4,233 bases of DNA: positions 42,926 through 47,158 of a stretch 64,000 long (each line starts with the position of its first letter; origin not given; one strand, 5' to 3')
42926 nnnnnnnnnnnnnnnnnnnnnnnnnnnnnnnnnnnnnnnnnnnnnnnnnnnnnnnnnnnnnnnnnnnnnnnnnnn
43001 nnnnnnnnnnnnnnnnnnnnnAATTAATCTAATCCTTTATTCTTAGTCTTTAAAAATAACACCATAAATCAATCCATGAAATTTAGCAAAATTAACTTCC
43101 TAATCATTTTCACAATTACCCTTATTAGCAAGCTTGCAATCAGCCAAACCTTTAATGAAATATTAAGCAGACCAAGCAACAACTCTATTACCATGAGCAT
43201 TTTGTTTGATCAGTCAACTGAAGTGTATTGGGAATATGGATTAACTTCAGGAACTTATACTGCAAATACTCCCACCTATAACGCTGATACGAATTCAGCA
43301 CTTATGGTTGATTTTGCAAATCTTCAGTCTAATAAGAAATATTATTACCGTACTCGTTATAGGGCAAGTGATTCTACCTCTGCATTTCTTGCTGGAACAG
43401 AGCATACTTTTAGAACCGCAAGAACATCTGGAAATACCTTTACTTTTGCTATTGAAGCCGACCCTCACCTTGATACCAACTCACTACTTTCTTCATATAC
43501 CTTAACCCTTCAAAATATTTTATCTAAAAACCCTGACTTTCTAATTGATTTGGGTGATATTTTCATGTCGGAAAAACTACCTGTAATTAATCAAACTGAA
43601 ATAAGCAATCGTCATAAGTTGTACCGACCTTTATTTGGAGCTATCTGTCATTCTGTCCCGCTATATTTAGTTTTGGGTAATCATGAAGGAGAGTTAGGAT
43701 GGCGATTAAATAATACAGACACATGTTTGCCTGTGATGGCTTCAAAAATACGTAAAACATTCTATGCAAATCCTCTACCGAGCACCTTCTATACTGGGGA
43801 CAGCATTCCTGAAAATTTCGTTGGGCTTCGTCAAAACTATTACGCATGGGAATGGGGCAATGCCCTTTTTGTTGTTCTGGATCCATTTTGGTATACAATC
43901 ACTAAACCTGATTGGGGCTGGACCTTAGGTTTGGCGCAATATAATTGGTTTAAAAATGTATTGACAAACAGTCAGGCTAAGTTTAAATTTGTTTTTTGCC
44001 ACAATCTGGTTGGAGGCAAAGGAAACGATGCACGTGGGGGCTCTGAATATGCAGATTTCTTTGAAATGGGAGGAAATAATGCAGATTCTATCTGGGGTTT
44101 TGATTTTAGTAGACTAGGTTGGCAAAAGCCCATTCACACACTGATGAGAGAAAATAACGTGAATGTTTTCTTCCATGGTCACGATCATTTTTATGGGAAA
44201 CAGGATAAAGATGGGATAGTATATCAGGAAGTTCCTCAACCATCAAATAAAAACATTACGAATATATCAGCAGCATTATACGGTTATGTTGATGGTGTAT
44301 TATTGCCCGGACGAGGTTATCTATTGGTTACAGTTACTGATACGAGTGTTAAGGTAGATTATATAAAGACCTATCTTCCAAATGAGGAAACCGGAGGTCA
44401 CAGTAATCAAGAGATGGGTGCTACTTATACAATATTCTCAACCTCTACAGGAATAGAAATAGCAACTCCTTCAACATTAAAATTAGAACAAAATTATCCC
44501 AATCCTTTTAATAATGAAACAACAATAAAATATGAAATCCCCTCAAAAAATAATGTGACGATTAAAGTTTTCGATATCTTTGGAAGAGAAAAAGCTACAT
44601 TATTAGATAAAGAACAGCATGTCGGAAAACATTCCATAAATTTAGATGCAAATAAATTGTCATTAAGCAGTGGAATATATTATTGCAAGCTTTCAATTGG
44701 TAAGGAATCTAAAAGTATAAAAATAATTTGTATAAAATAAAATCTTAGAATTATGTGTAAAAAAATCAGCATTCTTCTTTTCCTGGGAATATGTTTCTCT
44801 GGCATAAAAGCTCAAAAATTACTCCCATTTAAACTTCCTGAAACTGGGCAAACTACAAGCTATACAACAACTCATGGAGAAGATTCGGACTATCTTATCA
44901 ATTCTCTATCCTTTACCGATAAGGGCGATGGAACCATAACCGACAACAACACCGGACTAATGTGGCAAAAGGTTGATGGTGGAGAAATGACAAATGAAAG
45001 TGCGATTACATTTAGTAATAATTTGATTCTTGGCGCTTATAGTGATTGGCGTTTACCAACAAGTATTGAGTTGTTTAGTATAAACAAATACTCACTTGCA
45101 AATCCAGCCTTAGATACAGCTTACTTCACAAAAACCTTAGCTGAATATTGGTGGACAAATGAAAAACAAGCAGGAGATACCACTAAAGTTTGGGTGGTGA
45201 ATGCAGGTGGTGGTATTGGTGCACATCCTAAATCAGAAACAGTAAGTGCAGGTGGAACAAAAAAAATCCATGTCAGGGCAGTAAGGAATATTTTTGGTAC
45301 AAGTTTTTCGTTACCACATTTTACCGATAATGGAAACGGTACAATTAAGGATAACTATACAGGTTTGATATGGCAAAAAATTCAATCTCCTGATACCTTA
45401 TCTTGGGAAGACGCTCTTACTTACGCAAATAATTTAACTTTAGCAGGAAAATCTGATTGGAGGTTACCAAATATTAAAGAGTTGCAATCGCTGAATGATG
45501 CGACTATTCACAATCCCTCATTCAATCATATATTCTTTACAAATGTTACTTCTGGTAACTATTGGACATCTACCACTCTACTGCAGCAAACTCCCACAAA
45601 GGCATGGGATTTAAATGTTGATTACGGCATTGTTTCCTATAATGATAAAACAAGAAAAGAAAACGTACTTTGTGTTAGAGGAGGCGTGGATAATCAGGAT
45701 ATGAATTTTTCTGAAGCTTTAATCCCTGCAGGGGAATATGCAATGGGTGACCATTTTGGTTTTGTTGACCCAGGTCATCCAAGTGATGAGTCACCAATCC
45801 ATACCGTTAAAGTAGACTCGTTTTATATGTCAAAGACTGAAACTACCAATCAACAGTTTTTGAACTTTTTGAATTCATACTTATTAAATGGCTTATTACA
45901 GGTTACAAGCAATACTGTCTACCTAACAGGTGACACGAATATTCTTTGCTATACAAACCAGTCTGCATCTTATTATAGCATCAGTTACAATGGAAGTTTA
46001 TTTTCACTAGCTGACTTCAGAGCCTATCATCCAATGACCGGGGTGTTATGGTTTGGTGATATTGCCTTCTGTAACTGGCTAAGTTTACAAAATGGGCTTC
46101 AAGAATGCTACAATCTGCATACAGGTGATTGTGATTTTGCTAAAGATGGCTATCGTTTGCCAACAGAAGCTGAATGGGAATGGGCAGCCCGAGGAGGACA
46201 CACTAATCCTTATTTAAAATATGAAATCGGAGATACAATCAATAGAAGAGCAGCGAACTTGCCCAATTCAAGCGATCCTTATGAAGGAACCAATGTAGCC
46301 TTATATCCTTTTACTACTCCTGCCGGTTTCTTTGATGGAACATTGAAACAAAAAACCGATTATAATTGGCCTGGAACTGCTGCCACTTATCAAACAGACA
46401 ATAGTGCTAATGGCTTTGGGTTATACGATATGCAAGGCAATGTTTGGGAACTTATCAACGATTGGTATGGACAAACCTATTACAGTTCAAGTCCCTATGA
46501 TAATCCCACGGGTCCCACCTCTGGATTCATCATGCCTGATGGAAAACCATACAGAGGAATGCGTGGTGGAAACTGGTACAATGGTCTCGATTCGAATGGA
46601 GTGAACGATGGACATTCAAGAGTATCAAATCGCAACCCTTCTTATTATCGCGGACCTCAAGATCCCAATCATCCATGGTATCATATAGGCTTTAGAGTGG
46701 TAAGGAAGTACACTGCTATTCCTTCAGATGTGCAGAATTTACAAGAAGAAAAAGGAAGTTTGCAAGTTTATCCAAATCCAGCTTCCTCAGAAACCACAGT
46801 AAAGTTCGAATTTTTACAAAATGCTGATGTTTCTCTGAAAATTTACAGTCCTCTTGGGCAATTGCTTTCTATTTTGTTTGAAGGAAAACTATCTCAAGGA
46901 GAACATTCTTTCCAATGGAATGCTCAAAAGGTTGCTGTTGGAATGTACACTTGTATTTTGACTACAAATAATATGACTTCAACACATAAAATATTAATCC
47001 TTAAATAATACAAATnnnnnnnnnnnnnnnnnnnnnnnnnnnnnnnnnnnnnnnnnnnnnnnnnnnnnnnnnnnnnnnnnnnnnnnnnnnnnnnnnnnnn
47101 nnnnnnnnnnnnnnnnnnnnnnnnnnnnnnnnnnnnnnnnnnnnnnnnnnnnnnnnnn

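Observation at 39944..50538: ECF-sigma-headed eight-gene unit encoding five T9SS-secreted enzymes of an unusual combination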

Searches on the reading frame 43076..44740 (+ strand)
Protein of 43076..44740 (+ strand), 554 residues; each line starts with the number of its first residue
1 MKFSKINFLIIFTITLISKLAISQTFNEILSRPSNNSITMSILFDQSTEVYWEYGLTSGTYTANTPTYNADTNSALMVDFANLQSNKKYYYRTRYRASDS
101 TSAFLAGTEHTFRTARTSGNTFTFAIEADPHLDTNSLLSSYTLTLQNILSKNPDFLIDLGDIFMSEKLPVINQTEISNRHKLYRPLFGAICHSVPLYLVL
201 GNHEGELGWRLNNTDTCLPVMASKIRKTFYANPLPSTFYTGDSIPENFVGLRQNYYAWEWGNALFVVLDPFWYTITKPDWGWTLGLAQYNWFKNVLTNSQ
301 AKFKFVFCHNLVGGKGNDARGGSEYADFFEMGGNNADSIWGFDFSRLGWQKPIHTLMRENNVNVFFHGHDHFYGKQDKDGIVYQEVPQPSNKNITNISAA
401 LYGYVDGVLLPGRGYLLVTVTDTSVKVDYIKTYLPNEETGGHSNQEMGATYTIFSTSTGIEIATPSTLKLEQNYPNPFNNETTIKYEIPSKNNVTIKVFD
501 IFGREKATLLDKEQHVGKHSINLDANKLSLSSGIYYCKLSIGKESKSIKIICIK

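Call 4: search_protein_families(library=pfam, proteins=[window:43076-44740:+], max_evalue=0.01)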
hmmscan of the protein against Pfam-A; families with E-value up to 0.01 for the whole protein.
window:43076-44740:+ (554 aa): 3 families
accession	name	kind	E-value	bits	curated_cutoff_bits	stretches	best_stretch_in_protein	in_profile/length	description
PF18962.6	Por_Secre_tail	-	3.9e-10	40.3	27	1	474-551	2-74/75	Secretion system C-terminal sorting domain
PF00149.33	Metallophos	-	8.6e-10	39.8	21.5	1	123-372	2-190/191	Calcineurin-like phosphoesterase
PF16655.11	PhoD_N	-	0.0046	17.9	30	0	47-100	27-83/90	PhoD-like phosphatase, N-terminal domain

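Call 5: search_protein_families(library=ncbifam, proteins=[window:43076-44740:+], max_evalue=0.01)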
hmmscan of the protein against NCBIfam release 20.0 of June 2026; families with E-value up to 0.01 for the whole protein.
window:43076-44740:+ (554 aa): 3 families
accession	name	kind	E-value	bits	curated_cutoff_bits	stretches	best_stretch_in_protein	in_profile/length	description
TIGR04183.1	Por_Secre_tail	domain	4.8e-12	45.7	23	1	474-551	2-70/72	T9SS type A sorting domain-containing protein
NF052323.1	T9SSA_dep_M6i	equivalog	8.9e-09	33.8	600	1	473-553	960-1042/1043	T9SS-dependent M6-like inactivated metalloprotease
NF038113.1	T9SSA_dep_M36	equivalog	1.6e-07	29.9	885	1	469-551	791-867/869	T9SS-dependent M36 family metallopeptidase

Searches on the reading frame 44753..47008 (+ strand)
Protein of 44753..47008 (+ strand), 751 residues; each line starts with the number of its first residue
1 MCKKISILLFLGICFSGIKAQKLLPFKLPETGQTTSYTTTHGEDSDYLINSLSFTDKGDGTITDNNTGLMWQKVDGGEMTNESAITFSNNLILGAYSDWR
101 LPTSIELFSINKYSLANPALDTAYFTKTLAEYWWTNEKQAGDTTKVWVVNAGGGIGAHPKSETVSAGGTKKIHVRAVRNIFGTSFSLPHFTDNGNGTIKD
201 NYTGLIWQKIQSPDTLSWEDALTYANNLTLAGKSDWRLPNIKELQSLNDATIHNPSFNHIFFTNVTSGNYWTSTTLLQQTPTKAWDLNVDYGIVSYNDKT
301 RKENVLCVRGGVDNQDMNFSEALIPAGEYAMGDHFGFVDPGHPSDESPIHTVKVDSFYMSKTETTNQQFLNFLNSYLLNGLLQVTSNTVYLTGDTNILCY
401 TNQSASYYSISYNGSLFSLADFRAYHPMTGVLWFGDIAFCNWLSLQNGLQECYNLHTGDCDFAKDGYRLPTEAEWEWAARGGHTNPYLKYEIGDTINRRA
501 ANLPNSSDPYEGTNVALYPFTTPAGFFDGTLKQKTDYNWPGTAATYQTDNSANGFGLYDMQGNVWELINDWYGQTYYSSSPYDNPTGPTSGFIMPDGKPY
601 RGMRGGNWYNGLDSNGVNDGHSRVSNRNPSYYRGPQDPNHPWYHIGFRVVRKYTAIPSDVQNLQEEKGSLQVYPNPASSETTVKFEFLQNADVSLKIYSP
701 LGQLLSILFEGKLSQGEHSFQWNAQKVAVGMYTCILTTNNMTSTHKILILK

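Call 4: search_protein_families(library=pfam, proteins=[window:44753-47008:+], max_evalue=0.01)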
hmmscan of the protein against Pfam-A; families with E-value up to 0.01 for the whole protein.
window:44753-47008:+ (751 aa): 4 families
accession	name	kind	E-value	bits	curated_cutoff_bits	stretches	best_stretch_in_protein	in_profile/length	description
PF07603.17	Lcl_C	-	6.6e-53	178.4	34.9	2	196-309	1-117/117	Lcl C-terminal domain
PF03781.23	FGE-sulfatase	-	8e-39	134.3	23.3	1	322-651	6-255/255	Sulfatase-modifying factor enzyme 1-like domain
PF18962.6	Por_Secre_tail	-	7.7e-10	39.4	27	1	672-749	1-75/75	Secretion system C-terminal sorting domain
PF13860.13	FlgD_ig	-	0.00032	21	27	1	679-737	10-74/79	FlgD Ig-like domain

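Call 5: search_protein_families(library=ncbifam, proteins=[window:44753-47008:+], max_evalue=0.01)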
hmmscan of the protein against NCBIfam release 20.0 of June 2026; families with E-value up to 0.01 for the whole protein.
window:44753-47008:+ (751 aa): 13 families
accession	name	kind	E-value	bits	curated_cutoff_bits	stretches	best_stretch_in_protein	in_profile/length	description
TIGR03525.2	GldK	equivalog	2.2e-21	76.7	350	2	414-609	209-376/408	T9SS ring complex lipoprotein PorK/GldK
NF047850.1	Lsa25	exception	1.7e-15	57.4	260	2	225-309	122-207/207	surface adhesin Lsa25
TIGR03530.1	GldJ_short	equivalog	2.5e-11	43.1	382.9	1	350-578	92-323/396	gliding motility lipoprotein GldJ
TIGR04183.1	Por_Secre_tail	domain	6e-11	42.2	23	1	672-749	1-71/72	T9SS type A sorting domain-containing protein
NF051459.1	pyoverdine_PvdO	equivalog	4.6e-10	39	500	1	550-652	197-279/280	dihydropyoverdine dehydrogenase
TIGR03524.1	GldJ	equivalog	2.5e-08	33.1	458.2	2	465-572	262-365/559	gliding motility lipoprotein GldJ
NF041186.1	SenA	equivalog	6.4e-07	29.1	420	1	321-510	170-315/382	selenoneine synthase SenA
TIGR03440.2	egtB_TIGR03440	equivalog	1.6e-06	27.5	360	0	319-442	171-290/413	ergothioneine biosynthesis protein EgtB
TIGR02171.1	Fb_sc_TIGR02171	subfamily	1.6e-06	26.5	544.35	1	450-574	142-220/912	TIGR02171 family lipoprotein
NF052322.1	FimD_tip_adhes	equivalog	3.7e-06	25.9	170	1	95-178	595-661/664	fimbrial tip adhesin FimD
NF052323.1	T9SSA_dep_M6i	equivalog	8.5e-06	24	600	1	673-746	961-1034/1043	T9SS-dependent M6-like inactivated metalloprotease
NF038113.1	T9SSA_dep_M36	equivalog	3.1e-05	22.3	885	1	667-749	790-868/869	T9SS-dependent M36 family metallopeptidase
NF046116.1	adhesin_Lcl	equivalog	0.0016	17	500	0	95-155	363-413/431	collagen-like adhesin Lcl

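Call 27: search_solved_structures(query=window:44753-47008:+, max_evalue=0.01, show_alignments=2)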
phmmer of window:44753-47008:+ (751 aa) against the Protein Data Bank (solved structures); distinct sequences matched with E-value up to 0.01: 20.
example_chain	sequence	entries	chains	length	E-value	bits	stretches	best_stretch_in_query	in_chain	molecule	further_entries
6muj_A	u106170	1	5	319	1.2e-17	66.7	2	551-592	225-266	Formylglycine-generating enzyme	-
2q17_A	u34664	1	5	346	2e-17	65.9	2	551-592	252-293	formylglycine generating enzyme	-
2y3c_A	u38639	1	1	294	1.9e-15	59.3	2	336-472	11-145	TREPONEMA DENTICOLA VARIABLE PROTEIN 1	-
9p6h_B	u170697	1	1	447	1.3e-11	46.6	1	399-505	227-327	Lipoprotein, putative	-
9mzu_A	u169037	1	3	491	1.7e-11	46.3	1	399-505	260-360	PorK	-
9ots_A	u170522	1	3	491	1.7e-11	46.3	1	399-505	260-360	Por secretion system protein porK/gldK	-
9myj_B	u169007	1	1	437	2.4e-11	45.8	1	399-503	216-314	Lipoprotein, putative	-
1y1e_X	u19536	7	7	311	7.5e-10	40.8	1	323-593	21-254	C-alpha-formyglycine-generating enzyme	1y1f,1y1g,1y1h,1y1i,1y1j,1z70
2aft_X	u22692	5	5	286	8.8e-10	40.6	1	460-592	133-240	Sulfatase modifying factor 1 | Sulfatase-modifying factor 1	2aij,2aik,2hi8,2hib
5ssy_A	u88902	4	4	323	8.9e-10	40.6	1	322-592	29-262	Formylglycine-generating enzyme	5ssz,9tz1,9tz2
2aii_X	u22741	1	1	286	9e-10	40.6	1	324-592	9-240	Sulfatase modifying factor 1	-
2afy_X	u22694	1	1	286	9.4e-10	40.5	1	324-592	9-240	Sulfatase modifying factor 1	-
31dc_A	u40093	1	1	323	1.3e-09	40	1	322-601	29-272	Formylglycine-generating enzyme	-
5ssx_A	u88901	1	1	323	2.6e-09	39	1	322-592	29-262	Formylglycine-generating enzyme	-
8aru_A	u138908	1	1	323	5.1e-09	38.1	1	323-592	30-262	Formylglycine-generating enzyme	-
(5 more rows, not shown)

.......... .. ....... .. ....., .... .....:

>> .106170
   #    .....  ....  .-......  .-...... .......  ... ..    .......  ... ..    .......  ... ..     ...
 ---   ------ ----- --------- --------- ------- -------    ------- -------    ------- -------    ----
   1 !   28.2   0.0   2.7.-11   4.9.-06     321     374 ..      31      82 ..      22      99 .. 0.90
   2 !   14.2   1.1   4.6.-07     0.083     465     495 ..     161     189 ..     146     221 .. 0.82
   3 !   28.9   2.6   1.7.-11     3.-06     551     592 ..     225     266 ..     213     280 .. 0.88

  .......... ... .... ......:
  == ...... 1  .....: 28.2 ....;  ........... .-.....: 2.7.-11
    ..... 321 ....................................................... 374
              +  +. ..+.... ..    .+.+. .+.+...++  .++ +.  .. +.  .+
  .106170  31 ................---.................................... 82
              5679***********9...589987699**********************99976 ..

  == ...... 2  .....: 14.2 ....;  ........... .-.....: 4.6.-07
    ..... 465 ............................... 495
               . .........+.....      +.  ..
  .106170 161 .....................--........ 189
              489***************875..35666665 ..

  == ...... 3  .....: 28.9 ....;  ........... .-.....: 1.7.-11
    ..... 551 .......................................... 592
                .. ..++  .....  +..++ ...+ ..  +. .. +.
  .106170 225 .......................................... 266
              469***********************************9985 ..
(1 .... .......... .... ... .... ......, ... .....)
